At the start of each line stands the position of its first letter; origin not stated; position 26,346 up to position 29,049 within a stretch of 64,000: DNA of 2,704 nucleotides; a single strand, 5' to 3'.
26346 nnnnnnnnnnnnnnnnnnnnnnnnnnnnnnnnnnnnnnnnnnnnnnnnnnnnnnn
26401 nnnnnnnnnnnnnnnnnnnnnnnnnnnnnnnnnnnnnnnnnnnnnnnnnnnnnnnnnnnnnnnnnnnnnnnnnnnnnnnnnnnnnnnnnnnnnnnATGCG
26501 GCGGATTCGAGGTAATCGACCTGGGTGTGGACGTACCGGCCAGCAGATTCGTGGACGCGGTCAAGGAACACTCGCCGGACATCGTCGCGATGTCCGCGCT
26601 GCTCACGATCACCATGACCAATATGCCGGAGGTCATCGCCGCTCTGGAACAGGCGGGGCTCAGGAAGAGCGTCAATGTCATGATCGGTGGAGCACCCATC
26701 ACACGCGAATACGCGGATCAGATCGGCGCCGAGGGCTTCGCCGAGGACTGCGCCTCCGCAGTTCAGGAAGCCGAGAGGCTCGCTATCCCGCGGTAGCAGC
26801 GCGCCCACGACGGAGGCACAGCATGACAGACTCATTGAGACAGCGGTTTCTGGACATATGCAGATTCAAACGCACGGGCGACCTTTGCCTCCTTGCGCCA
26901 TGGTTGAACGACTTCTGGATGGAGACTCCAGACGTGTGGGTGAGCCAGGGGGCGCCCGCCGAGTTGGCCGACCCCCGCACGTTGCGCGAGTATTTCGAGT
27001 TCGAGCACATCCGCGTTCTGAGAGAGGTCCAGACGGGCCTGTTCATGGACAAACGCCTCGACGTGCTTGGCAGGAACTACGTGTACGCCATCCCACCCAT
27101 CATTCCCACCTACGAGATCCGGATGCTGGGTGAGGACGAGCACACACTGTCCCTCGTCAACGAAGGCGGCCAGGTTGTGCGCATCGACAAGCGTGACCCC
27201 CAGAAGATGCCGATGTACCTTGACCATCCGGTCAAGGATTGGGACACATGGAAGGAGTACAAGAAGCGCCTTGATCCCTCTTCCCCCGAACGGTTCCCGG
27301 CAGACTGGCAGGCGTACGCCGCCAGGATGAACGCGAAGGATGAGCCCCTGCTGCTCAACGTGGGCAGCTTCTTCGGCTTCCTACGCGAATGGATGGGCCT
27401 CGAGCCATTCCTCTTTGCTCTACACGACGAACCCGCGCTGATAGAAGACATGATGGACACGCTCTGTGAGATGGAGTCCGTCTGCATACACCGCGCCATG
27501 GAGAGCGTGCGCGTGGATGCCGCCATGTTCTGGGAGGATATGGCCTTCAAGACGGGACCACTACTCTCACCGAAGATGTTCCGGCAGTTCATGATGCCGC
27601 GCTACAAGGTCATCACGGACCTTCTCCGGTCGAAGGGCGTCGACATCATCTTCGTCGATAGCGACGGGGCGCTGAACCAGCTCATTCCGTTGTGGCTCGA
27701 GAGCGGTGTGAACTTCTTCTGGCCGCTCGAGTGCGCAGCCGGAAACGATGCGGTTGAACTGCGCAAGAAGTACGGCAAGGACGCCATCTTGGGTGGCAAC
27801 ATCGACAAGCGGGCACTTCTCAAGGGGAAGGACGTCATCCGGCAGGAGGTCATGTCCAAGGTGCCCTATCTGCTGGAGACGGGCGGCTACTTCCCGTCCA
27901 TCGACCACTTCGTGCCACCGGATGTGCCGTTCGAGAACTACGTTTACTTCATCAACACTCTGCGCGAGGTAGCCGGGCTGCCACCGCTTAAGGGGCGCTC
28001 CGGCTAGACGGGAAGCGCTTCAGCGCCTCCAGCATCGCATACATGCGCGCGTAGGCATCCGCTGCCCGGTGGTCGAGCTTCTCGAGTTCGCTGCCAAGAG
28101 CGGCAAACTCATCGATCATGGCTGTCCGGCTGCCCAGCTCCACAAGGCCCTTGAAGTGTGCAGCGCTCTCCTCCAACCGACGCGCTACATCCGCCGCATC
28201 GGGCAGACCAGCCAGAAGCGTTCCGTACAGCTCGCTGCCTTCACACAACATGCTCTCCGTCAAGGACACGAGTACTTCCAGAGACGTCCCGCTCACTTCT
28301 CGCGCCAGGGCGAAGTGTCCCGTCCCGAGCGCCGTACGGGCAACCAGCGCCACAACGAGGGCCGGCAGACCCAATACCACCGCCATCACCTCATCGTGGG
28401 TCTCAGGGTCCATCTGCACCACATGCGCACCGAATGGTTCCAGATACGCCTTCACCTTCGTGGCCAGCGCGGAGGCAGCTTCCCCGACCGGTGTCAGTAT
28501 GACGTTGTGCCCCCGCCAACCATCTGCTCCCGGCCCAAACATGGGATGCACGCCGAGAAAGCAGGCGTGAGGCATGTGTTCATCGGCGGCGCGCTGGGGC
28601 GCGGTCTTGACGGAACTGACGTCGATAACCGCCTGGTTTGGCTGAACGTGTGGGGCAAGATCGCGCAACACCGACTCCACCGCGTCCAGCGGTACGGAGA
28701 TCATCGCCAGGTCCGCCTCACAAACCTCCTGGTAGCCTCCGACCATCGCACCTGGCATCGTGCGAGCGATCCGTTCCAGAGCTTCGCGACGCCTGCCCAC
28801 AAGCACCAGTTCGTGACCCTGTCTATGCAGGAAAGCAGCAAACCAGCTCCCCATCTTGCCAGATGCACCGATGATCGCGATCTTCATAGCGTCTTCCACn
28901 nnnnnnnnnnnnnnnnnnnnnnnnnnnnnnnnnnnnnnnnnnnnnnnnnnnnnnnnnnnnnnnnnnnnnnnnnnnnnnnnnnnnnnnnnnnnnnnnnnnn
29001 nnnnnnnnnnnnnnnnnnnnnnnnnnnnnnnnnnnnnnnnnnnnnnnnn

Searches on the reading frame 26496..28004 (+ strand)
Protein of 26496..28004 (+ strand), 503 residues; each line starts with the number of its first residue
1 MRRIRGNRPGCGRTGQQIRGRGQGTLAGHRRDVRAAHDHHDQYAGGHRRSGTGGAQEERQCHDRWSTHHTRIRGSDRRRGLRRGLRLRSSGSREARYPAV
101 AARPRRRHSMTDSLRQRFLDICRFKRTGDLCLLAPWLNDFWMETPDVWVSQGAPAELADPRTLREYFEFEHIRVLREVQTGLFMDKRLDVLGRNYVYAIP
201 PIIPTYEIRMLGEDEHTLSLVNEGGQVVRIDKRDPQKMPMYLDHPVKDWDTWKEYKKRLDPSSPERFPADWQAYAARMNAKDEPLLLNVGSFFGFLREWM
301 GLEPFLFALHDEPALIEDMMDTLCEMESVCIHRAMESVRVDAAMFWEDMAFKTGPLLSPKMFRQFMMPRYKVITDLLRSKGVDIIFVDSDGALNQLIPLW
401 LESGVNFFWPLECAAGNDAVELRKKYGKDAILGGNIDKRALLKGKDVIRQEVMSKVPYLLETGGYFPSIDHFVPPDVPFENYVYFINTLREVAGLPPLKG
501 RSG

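Call 63: search_protein_families(library=pfam, proteins=[window:26496-28004:+], max_evalue=0.00001)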
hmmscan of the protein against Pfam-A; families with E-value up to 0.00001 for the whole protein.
window:26496-28004:+ (503 aa): 1 family
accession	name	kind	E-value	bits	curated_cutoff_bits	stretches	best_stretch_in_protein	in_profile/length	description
PF01208.23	URO-D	-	1.1e-13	51.4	23.9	1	248-491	101-345/346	Uroporphyrinogen decarboxylase (URO-D)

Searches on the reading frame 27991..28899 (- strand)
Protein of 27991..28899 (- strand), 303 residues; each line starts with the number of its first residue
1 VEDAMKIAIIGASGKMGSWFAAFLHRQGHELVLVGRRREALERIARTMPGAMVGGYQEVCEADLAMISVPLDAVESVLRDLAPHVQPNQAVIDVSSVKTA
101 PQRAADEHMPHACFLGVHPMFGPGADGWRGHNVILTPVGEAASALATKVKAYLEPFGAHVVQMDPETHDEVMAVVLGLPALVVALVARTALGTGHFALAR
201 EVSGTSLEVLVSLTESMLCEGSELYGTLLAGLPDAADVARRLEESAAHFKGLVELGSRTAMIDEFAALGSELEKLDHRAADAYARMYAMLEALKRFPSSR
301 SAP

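Call 63: search_protein_families(library=pfam, proteins=[window:27991-28899:-], max_evalue=0.00001)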
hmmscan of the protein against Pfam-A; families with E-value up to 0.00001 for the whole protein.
window:27991-28899:- (303 aa): 4 families
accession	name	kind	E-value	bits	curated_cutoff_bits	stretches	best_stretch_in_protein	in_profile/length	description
PF02153.23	PDH_N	-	4.4e-23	81.9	26.5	1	20-161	1-153/154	Prephenate dehydrogenase, nucleotide-binding domain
PF03807.23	F420_oxidored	-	3.1e-11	44.1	21.6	1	6-95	1-92/94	NADP oxidoreductase coenzyme F420-dependent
PF03446.21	NAD_binding_2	-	9.3e-09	35.9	21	1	6-108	1-106/161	NAD binding domain of 6-phosphogluconate dehydrogenase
PF02558.23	ApbA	-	6.7e-07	29.5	22.2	0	7-92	1-97/150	Ketopantoate reductase PanE/ApbA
